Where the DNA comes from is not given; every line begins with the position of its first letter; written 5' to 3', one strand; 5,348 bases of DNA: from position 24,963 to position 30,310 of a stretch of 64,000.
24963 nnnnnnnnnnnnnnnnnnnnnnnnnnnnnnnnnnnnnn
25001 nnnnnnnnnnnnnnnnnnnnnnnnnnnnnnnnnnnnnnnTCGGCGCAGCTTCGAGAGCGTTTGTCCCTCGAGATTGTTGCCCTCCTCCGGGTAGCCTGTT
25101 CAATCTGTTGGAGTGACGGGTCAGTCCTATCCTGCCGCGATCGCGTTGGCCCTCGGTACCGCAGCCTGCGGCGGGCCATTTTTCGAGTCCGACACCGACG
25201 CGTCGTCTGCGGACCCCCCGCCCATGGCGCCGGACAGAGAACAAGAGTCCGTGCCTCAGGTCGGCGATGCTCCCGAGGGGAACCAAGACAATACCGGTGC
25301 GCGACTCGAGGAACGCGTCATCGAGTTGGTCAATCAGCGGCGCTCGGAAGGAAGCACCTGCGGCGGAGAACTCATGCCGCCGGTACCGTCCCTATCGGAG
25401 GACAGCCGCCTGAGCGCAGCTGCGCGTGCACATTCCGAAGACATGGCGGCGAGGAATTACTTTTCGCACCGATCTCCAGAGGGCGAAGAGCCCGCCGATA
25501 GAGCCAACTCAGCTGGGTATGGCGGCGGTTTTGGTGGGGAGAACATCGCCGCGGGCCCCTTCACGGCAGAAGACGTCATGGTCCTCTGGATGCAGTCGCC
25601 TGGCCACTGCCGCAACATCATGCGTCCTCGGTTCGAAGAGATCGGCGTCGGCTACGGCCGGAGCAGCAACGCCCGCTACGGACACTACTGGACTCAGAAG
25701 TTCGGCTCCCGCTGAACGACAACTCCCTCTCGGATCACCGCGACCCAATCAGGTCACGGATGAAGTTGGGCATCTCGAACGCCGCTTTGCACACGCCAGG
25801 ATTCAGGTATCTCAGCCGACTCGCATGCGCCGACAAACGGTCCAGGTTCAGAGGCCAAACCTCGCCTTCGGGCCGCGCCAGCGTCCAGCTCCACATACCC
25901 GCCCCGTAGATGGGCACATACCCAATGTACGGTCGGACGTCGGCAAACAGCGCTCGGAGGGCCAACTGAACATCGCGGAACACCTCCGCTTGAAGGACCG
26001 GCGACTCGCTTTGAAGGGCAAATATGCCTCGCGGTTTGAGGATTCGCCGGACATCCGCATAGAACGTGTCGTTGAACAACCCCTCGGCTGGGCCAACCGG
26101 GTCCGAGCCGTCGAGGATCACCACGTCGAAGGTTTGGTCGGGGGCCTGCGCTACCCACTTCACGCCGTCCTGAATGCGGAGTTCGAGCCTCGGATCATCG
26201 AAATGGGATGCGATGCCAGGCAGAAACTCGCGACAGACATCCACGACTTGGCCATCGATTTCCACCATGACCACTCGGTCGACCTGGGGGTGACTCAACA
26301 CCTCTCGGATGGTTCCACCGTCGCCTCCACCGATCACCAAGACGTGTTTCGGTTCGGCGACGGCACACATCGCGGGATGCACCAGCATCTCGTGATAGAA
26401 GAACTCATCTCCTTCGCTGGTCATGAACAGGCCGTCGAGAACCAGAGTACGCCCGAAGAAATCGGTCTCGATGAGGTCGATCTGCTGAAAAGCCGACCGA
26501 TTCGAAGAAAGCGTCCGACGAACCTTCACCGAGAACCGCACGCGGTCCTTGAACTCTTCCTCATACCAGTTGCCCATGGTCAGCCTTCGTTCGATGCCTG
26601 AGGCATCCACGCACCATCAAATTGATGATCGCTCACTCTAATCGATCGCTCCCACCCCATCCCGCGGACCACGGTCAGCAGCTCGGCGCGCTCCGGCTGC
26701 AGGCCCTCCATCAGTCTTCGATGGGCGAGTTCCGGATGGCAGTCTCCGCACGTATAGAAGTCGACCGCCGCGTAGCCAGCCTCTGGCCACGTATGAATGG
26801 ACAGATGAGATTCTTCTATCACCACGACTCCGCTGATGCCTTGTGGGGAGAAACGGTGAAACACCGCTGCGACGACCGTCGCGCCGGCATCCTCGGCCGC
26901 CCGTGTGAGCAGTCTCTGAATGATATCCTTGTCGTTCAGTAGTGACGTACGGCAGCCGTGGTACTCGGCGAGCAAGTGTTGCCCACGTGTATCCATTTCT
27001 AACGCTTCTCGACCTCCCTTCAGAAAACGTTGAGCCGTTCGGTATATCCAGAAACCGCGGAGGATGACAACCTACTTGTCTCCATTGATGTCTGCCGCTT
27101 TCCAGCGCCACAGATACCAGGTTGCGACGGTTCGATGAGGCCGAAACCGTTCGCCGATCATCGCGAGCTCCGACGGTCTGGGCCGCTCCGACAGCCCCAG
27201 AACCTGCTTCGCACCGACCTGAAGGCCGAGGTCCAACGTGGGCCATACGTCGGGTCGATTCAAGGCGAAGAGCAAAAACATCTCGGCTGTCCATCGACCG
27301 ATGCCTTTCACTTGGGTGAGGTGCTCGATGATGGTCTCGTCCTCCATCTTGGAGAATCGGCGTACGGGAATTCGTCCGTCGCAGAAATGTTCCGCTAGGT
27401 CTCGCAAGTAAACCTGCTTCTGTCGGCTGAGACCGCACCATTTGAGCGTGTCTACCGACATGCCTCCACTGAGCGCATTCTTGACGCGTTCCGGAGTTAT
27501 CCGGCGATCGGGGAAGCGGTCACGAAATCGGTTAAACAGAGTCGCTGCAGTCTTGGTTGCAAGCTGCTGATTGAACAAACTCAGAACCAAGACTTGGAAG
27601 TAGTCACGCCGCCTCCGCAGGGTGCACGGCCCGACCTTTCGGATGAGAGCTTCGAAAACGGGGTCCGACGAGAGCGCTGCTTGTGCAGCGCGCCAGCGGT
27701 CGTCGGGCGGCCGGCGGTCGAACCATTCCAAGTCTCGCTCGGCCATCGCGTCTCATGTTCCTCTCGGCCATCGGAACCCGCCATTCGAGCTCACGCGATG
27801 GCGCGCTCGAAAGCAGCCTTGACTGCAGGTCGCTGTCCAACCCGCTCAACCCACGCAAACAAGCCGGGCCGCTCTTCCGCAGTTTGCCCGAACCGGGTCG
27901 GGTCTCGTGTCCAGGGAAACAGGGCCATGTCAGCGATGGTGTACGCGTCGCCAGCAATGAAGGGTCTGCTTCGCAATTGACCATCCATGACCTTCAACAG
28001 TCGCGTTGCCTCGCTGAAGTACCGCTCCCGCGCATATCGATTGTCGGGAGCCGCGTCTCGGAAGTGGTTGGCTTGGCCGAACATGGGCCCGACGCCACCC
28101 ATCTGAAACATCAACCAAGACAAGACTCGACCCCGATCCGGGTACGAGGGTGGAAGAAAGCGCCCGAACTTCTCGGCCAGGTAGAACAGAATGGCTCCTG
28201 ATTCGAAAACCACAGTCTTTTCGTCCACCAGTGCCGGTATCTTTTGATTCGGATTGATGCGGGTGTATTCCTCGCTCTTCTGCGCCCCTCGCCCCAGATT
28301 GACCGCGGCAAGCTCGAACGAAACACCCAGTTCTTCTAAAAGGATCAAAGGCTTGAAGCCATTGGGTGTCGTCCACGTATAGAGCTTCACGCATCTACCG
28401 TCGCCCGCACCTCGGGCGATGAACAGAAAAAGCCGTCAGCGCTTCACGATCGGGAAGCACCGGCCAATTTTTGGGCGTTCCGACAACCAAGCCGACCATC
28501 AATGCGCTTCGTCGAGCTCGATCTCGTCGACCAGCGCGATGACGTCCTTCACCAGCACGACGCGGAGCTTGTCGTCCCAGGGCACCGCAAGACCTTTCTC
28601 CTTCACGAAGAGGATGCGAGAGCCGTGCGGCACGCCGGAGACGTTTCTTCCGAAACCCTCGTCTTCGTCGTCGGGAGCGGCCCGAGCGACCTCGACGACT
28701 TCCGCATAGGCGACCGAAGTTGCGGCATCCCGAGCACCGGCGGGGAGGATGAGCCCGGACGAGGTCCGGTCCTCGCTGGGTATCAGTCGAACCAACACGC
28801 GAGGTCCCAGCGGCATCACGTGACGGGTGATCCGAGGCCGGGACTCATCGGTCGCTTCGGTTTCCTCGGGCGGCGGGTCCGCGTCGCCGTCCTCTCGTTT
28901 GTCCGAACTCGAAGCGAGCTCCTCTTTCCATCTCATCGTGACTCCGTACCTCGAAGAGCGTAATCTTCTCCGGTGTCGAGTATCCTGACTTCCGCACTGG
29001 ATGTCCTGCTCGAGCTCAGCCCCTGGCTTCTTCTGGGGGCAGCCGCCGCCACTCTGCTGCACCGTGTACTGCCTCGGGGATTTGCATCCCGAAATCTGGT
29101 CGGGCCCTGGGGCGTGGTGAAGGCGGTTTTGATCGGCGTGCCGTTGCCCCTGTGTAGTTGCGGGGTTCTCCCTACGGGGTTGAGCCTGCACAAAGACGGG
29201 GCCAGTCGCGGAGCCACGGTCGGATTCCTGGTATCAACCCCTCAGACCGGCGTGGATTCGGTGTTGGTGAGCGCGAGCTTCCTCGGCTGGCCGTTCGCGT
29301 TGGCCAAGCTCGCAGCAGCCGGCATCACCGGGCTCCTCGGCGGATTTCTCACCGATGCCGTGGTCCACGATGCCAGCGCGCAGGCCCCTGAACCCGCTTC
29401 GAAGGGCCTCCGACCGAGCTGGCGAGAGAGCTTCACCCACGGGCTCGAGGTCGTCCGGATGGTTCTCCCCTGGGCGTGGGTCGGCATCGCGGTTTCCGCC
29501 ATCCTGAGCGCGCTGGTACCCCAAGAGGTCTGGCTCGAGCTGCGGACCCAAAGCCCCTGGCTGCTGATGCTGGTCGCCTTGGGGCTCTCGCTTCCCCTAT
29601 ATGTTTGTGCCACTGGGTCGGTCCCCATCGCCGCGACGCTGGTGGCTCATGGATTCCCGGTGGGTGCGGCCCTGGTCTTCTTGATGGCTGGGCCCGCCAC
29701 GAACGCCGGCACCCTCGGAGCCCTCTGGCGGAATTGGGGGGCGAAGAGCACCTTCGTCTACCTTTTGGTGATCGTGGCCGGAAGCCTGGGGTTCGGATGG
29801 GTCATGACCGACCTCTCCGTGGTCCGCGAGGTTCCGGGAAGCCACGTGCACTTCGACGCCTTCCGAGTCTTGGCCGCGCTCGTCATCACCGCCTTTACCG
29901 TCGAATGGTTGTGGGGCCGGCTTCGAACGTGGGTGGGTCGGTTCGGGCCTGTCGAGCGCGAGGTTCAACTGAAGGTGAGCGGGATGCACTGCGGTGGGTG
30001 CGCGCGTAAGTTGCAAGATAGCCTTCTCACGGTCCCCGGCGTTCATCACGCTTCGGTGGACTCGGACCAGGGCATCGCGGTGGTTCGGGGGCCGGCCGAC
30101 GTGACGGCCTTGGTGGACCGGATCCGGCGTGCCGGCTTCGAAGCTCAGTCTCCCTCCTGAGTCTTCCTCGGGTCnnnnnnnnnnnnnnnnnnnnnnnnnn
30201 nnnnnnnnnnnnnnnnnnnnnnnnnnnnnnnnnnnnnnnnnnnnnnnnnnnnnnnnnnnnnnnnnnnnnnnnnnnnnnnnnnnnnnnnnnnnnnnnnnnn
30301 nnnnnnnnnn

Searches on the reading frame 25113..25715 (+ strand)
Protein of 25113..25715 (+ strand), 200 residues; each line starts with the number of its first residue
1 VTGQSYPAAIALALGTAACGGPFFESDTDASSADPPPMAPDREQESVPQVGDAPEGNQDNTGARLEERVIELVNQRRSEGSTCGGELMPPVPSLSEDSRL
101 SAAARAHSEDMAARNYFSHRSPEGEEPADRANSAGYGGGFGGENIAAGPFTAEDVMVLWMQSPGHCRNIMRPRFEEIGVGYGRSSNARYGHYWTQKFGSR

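Call 75: search_protein_families(library=pfam, proteins=[window:25113-25715:+], max_evalue=0.001)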
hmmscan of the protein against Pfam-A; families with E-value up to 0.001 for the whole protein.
window:25113-25715:+ (200 aa): 1 family
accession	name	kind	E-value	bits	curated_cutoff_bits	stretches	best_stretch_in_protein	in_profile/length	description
PF00188.32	CAP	-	2.3e-25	90.1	21.1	1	71-197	2-117/117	Cysteine-rich secretory protein family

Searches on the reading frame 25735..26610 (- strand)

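Call 75: search_protein_families(library=pfam, proteins=[window:25735-26610:-], max_evalue=0.001)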
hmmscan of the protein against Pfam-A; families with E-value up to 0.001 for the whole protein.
window:25735-26610:- (291 aa): 3 families
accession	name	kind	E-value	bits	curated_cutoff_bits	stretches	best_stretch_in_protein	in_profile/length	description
PF01564.23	Spermine_synth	-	3.8e-60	203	22.9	1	69-248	1-179/186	Spermine/spermidine synthase domain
PF17284.7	Spermine_synt_N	-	2.1e-10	40.8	22.1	1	15-66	2-53/53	Spermidine synthase tetramerisation domain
PF13649.12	Methyltransf_25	-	0.00059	20.9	27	0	90-195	1-97/97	Methyltransferase domain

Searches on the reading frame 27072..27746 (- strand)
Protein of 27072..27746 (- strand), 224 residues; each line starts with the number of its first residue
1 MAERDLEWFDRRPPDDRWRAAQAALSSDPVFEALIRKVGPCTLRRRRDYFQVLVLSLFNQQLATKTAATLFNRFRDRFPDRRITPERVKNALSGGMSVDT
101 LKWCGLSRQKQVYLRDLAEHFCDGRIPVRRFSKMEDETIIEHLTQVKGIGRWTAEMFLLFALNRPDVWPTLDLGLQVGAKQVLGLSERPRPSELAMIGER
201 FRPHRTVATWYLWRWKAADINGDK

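Call 49: search_protein_families(library=pfam, proteins=[window:27072-27746:-], max_evalue=0.000001)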
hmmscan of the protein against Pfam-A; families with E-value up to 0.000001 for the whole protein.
window:27072-27746:- (224 aa): 1 family
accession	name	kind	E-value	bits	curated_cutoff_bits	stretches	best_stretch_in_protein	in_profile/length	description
PF00730.31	HhH-GPD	-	2e-09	38.2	26.2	1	57-196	4-100/108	HhH-GPD superfamily base excision DNA repair protein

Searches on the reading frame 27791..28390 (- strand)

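Call 49: search_protein_families(library=pfam, proteins=[window:27791-28390:-], max_evalue=0.000001)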
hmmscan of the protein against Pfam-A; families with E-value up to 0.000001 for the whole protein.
window:27791-28390:- (199 aa): 5 families
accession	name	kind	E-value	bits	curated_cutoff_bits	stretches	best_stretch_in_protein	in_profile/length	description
PF02798.26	GST_N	-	1.5e-20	73.7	20.9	1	1-73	3-76/76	Glutathione S-transferase, N-terminal domain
PF13409.12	GST_N_2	-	2e-12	48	25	1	9-73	3-69/70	Glutathione S-transferase, N-terminal domain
PF13417.12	GST_N_3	-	5.3e-11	43.1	22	1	3-76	1-72/75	Glutathione S-transferase, N-terminal domain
PF00043.30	GST_C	-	9.4e-09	35.9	20.7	1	125-188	28-93/93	Glutathione S-transferase, C-terminal domain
PF13410.11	GST_C_2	-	3.2e-08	34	24.9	1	120-183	3-69/69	Glutathione S-transferase, C-terminal domain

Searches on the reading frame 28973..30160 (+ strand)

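Call 49: search_protein_families(library=pfam, proteins=[window:28973-30160:+], max_evalue=0.000001)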
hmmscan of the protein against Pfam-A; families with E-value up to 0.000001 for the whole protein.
window:28973-30160:+ (395 aa): 2 families
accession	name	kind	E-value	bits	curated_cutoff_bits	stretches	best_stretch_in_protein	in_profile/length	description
PF03773.19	ArsP_1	-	5.8e-34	118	32.3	1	4-278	5-292/294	Predicted permease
PF00403.32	HMA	-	6.2e-15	55.8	24.8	1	333-390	2-62/62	Heavy-metal-associated domain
